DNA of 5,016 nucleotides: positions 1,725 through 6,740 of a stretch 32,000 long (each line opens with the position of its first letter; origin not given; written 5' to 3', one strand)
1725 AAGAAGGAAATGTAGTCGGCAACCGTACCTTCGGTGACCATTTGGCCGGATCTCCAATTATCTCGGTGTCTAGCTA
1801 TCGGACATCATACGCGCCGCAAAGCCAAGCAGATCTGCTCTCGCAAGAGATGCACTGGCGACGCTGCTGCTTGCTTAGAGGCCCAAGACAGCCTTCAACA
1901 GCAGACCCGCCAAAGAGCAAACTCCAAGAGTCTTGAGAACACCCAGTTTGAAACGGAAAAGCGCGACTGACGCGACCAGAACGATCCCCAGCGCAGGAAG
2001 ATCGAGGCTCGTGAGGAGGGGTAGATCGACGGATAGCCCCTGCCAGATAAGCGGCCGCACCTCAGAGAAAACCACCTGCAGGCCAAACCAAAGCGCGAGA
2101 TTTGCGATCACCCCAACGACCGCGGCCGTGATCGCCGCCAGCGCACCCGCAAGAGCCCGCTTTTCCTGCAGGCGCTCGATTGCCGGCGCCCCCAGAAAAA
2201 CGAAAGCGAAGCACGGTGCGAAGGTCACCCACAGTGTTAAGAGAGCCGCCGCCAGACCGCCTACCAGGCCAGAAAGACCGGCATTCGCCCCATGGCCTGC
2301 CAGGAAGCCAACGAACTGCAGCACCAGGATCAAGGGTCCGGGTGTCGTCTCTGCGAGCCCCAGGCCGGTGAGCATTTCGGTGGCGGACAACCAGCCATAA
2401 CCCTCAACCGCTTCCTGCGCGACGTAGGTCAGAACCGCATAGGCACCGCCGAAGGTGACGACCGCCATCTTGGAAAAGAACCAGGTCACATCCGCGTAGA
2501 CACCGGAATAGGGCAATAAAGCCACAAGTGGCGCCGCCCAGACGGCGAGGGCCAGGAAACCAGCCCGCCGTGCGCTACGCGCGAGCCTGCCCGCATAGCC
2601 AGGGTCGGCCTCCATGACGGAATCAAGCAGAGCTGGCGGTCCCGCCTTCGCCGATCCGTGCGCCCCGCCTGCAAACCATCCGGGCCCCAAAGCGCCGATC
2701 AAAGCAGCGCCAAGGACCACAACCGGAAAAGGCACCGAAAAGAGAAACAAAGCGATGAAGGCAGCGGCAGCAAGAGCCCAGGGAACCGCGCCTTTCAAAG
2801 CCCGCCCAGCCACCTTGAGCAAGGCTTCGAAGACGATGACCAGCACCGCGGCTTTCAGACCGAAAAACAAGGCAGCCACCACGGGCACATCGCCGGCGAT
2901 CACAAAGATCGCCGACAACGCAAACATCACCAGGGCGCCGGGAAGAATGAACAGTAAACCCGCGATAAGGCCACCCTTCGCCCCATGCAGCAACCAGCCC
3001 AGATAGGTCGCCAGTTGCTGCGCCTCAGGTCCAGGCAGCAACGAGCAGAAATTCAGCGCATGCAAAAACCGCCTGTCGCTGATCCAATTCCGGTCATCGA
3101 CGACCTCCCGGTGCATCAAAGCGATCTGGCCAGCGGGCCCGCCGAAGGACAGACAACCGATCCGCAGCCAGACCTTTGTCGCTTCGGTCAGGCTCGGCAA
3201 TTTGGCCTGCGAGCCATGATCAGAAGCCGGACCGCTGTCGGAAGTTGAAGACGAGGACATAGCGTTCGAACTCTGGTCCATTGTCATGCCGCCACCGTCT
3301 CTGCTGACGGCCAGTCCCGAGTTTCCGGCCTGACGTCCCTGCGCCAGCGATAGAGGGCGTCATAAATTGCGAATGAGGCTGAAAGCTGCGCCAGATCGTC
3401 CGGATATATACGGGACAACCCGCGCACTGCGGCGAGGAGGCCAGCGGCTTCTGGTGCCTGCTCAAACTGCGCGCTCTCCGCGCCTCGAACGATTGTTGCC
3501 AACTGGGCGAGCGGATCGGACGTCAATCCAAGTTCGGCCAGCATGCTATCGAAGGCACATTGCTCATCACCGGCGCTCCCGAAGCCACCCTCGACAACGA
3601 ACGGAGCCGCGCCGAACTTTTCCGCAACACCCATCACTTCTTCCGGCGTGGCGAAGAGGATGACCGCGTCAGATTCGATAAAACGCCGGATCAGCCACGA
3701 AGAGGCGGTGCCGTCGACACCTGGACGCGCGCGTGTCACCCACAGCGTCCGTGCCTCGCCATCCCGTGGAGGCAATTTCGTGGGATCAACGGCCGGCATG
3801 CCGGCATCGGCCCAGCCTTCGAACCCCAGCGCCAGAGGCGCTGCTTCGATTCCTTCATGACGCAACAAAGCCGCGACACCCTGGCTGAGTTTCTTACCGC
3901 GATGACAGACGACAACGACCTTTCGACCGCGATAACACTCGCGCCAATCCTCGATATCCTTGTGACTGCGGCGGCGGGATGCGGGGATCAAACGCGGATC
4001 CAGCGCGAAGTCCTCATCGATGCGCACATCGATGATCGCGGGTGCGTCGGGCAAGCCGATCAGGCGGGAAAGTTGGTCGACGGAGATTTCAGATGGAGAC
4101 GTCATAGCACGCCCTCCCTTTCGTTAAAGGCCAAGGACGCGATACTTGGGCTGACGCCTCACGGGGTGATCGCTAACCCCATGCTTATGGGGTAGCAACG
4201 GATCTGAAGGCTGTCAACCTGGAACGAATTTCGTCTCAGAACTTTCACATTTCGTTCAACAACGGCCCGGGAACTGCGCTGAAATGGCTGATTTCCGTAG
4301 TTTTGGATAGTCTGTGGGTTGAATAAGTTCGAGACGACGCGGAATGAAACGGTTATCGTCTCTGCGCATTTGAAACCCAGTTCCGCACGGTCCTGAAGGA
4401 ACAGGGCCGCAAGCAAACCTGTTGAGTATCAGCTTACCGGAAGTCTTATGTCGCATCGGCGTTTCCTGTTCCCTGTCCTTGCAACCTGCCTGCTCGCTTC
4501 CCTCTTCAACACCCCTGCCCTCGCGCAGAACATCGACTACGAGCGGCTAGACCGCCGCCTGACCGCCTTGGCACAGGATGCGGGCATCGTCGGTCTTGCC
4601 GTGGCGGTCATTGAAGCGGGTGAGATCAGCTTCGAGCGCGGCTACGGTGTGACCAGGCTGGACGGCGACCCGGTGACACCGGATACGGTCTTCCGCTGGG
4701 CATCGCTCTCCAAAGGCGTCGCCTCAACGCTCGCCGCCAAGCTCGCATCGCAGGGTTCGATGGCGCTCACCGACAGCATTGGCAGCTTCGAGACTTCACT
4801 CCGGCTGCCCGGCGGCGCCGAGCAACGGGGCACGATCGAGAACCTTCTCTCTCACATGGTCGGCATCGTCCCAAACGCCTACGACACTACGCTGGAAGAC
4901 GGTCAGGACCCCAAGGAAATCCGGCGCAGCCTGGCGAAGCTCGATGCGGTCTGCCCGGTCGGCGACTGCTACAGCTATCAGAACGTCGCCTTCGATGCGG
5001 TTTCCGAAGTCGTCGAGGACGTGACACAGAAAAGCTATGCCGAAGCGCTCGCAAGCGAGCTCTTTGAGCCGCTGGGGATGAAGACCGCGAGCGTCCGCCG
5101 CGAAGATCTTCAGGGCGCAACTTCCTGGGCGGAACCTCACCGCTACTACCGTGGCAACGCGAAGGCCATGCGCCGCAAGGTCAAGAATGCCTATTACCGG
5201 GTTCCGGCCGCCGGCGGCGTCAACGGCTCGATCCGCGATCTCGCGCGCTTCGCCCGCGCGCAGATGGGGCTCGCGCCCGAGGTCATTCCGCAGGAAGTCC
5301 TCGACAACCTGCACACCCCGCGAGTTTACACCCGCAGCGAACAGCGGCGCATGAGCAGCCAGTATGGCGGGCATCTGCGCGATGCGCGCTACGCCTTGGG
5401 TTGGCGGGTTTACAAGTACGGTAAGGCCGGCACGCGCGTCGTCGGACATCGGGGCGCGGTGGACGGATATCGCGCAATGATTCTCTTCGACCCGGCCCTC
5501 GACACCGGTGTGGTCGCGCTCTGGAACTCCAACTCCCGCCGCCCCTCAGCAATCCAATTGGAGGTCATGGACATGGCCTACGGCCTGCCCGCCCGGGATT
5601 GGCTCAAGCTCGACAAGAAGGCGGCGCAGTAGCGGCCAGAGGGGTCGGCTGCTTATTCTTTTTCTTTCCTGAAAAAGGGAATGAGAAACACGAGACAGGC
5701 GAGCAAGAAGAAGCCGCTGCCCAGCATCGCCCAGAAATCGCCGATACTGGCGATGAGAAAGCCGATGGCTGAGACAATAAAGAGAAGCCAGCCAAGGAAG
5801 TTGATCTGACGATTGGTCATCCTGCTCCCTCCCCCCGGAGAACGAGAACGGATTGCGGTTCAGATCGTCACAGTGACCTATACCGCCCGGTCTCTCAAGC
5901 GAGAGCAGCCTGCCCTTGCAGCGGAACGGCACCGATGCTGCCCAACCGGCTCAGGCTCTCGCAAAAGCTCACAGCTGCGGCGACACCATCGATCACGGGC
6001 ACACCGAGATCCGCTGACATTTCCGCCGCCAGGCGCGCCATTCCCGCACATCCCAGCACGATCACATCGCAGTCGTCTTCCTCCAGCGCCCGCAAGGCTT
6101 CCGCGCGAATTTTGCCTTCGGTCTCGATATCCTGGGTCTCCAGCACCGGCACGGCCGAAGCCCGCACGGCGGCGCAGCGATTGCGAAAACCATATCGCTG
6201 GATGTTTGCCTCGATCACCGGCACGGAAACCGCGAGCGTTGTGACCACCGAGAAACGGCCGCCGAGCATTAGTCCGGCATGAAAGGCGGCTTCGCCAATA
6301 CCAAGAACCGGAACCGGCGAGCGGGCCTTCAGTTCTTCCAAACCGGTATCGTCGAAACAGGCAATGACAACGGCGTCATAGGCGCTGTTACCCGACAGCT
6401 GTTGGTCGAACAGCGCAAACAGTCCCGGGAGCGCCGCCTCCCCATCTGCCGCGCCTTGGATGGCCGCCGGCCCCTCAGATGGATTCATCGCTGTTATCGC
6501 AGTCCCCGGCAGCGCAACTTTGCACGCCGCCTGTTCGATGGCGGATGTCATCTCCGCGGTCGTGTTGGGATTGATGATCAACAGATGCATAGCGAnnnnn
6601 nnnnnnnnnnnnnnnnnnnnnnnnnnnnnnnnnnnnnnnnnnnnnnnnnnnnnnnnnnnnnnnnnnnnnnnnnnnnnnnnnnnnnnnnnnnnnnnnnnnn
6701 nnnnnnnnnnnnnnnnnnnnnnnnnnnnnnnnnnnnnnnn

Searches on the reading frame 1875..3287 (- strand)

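Call 67: search_protein_families(library=pfam, proteins=[window:1875-3287:-], max_evalue=0.00001)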
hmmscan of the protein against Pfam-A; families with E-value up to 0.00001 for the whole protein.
window:1875-3287:- (470 aa): 1 family
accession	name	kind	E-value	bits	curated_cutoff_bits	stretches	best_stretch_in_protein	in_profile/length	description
PF02417.20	Chromate_transp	-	7.1e-72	241.3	28.6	2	37-198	4-165/166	Chromate transporter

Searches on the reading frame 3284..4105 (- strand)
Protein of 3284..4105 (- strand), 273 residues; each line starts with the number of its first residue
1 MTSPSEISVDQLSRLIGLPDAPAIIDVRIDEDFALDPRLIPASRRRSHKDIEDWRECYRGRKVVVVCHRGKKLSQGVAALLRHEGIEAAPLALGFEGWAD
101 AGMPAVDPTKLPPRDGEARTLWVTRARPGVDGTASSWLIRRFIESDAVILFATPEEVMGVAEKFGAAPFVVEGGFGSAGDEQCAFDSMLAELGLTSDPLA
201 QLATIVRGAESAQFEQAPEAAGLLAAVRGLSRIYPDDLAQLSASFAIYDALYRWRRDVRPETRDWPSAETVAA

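Call 67: search_protein_families(library=pfam, proteins=[window:3284-4105:-], max_evalue=0.00001)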
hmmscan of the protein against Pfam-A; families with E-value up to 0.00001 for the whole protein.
window:3284-4105:- (273 aa): 2 families
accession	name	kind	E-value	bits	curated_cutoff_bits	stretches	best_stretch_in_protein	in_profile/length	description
PF09828.14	ChrB_C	-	1.1e-32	113.6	25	1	122-254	1-131/132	ChrB, C-terminal domain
PF00581.25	Rhodanese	-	3.5e-06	27.8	22.2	1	9-100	2-101/102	Rhodanese-like domain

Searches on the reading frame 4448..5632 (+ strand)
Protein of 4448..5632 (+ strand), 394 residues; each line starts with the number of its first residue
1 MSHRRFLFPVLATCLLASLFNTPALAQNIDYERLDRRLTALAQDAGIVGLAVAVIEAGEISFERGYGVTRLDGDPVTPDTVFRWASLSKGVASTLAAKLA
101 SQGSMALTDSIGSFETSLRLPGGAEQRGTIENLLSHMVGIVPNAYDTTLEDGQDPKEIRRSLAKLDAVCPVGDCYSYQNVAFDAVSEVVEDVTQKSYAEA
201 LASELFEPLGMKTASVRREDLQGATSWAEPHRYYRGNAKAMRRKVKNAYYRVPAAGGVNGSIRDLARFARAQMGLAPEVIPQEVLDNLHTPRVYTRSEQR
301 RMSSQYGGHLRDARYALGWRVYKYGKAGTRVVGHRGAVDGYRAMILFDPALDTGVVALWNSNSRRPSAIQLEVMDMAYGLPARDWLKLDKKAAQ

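Call 67: search_protein_families(library=pfam, proteins=[window:4448-5632:+], max_evalue=0.00001)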
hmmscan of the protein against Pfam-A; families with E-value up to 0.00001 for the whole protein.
window:4448-5632:+ (394 aa): 1 family
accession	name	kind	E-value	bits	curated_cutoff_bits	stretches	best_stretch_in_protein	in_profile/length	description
PF00144.29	Beta-lactamase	-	8.9e-59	199.7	27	1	34-366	1-315/329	Beta-lactamase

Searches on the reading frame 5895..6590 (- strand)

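Call 67: search_protein_families(library=pfam, proteins=[window:5895-6590:-], max_evalue=0.00001)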
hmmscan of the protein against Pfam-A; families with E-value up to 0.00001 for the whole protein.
window:5895-6590:- (231 aa): 1 family
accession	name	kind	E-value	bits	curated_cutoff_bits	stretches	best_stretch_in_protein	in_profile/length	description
PF01177.27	Asp_Glu_race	-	1.1e-62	212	31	1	3-209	1-210/211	Asp/Glu/Hydantoin racemase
